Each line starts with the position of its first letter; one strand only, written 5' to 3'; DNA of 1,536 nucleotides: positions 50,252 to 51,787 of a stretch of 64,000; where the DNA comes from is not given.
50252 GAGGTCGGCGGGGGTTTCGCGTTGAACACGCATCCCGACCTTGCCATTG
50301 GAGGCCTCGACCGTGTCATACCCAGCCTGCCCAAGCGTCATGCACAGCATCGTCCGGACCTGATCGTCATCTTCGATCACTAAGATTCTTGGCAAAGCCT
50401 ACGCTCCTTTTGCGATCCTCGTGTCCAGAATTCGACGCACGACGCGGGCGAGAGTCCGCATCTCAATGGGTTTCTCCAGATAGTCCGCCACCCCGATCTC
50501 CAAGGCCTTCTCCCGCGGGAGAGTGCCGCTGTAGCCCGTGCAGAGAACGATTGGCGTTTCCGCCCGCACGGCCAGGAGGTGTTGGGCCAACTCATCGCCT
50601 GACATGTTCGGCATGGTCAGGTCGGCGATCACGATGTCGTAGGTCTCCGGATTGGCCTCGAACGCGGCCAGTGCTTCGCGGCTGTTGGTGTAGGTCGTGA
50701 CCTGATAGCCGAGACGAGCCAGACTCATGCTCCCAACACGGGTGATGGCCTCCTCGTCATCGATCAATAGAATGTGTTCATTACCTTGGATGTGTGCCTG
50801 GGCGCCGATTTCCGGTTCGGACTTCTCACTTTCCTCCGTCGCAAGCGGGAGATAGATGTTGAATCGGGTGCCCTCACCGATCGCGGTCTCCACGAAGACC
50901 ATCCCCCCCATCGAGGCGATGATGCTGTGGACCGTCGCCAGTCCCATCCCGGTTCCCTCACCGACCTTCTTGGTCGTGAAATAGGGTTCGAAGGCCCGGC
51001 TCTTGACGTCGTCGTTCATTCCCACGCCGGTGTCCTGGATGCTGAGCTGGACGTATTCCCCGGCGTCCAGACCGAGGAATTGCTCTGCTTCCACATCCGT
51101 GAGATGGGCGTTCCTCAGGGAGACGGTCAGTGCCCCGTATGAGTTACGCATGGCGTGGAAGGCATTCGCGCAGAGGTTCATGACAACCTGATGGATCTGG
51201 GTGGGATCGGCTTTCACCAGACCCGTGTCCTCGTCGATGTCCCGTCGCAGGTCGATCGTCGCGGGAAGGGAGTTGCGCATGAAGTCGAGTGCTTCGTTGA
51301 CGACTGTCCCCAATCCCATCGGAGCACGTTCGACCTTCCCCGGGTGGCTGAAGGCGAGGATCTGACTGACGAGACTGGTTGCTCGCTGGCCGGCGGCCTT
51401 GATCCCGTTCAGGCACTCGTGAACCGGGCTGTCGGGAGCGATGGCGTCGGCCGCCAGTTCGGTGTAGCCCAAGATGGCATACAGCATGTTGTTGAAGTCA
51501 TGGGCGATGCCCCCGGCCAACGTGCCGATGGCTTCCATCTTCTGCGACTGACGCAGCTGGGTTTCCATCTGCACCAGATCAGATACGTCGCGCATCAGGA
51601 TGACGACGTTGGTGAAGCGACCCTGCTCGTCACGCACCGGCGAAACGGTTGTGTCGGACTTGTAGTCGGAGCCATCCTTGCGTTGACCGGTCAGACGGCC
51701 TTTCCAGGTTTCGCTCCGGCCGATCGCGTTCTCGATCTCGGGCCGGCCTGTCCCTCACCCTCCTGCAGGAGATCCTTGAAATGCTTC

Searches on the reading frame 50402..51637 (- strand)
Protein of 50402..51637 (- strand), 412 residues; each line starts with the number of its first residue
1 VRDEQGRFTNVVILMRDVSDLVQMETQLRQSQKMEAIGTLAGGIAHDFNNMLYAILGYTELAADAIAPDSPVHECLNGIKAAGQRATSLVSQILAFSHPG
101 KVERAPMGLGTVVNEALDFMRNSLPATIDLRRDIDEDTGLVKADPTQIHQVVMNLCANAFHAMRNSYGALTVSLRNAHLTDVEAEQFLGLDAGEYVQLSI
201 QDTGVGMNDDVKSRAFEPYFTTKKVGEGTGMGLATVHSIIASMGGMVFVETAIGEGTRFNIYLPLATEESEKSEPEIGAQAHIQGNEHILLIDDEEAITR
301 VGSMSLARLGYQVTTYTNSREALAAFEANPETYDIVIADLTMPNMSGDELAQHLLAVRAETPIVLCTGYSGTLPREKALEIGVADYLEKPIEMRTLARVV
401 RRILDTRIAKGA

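Call 7: search_protein_families(library=pfam, proteins=[window:50402-51637:-], max_evalue=0.01)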
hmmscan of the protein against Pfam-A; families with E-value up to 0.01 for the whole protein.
window:50402-51637:- (412 aa): 3 families
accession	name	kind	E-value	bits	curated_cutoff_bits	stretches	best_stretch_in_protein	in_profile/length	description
PF00072.30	Response_reg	-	5.5e-21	75.3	30.2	1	289-400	1-110/111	Response regulator receiver domain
PF02518.31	HATPase_c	-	1.1e-20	74.6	26.4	1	144-266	2-110/111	Histidine kinase-, DNA gyrase B-, and HSP90-like ATPase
PF00512.31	HisKA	-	1.1e-08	35.4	26.9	1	38-98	3-62/66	His Kinase A (phospho-acceptor) domain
